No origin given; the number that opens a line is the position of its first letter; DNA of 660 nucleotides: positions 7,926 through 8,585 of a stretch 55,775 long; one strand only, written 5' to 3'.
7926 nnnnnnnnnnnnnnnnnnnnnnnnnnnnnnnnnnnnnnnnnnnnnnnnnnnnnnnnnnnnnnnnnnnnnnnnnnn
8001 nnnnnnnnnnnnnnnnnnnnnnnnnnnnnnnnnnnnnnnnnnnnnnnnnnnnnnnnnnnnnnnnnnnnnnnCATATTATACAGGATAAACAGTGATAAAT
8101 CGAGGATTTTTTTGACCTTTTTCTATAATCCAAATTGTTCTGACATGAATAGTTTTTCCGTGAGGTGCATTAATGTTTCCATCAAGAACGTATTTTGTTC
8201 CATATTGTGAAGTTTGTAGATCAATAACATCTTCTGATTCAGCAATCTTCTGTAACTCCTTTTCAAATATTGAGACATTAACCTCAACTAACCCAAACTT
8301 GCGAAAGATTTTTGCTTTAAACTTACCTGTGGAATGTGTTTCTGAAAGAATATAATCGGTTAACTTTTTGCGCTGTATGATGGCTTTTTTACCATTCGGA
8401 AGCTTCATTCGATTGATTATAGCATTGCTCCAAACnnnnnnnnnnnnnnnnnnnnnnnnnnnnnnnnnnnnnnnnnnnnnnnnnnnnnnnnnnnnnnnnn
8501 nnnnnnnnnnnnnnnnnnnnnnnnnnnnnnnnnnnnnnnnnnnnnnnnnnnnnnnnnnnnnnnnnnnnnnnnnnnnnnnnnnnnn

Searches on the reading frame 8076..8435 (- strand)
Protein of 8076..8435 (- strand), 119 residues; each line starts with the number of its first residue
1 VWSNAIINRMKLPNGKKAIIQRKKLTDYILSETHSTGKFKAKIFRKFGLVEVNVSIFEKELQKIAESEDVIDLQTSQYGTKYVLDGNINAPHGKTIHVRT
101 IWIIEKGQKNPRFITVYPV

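Call 59: search_protein_families(library=pfam, proteins=[window:8076-8435:-], max_evalue=0.01)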
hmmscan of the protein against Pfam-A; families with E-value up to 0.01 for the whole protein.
window:8076-8435:- (119 aa): 1 family
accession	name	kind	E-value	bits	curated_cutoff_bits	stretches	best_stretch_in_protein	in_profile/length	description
PF21814.2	DUF6883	-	1e-30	106.7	27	1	11-118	1-108/110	Domain of unknown function (DUF6883)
